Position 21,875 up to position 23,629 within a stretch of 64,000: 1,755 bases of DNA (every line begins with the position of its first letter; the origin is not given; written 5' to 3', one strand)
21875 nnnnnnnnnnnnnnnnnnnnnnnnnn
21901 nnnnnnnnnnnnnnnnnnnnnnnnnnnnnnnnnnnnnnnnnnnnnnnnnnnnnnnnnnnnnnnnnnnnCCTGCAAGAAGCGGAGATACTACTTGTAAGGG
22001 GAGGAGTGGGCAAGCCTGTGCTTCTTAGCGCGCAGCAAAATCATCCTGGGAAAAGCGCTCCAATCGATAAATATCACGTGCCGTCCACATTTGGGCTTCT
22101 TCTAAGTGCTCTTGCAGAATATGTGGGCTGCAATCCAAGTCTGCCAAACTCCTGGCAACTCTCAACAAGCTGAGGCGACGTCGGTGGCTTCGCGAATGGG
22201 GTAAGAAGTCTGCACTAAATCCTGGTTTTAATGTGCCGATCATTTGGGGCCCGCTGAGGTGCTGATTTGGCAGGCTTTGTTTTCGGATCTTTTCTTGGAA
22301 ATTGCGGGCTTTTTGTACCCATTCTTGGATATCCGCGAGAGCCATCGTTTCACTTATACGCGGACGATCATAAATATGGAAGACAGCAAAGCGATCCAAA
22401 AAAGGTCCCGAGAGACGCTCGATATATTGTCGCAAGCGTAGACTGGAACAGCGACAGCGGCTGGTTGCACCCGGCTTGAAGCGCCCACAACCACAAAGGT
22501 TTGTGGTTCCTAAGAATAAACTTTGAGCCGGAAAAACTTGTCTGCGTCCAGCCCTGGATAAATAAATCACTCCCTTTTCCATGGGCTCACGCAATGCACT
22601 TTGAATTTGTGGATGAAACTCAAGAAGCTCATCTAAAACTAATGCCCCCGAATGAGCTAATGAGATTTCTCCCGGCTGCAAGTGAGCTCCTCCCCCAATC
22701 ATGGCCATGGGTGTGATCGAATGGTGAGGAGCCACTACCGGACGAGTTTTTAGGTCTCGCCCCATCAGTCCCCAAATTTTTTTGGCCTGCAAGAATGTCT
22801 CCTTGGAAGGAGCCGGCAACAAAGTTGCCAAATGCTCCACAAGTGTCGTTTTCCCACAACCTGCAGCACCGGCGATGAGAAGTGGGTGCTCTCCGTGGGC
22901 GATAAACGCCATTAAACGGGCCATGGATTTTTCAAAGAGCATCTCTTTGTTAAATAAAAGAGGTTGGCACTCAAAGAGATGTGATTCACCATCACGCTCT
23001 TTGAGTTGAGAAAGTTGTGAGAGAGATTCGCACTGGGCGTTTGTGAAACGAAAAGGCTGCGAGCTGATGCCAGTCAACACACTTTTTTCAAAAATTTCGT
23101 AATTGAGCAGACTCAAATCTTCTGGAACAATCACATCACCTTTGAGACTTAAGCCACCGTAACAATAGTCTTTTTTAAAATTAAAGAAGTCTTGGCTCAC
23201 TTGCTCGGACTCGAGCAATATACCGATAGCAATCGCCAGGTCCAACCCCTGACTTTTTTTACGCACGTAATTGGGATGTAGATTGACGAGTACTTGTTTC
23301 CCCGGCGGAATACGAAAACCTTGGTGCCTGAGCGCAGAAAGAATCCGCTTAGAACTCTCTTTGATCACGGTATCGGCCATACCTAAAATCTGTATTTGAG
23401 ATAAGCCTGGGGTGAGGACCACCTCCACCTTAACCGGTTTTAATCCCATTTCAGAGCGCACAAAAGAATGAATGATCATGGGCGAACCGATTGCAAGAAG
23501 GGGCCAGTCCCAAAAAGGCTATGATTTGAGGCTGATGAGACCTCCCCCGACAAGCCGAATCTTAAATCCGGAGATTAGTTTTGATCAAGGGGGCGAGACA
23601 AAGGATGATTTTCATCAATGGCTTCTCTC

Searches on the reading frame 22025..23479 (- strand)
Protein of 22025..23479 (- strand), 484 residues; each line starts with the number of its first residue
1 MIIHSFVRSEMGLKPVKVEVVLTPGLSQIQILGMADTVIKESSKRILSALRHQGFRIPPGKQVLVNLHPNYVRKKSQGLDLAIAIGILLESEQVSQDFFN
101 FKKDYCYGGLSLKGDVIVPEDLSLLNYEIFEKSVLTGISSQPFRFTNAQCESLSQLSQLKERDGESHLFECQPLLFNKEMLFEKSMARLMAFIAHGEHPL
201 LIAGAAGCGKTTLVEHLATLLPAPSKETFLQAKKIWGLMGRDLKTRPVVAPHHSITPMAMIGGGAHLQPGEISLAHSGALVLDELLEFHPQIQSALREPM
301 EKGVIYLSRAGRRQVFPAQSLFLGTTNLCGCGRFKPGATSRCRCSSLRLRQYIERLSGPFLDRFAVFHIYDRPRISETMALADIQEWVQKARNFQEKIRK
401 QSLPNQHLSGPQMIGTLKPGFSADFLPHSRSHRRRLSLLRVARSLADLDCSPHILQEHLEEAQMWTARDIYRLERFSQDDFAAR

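Call 53: search_protein_families(library=pfam, proteins=[window:22025-23479:-], max_evalue=0.00001)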
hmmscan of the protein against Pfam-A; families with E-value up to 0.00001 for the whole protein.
window:22025-23479:- (484 aa): 5 families
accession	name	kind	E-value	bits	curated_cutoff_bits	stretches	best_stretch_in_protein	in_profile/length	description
PF01078.27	Mg_chelatase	-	4.7e-54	183.4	20.3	1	185-366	10-195/207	Magnesium chelatase, subunit ChlI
PF13541.12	ChlI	-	3.7e-21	75.7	27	1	18-116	1-94/121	Subunit ChlI of Mg-chelatase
PF07728.20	AAA_5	-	3.1e-07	30.9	22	1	199-325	1-120/139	AAA domain (dynein-related subfamily)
PF13335.12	Mg_chelatase_C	-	8.2e-07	30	26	1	382-462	5-90/94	Magnesium chelatase, subunit ChlI C-terminal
PF00493.29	MCM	-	1.1e-06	28.4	23.3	1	199-339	59-183/224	MCM P-loop domain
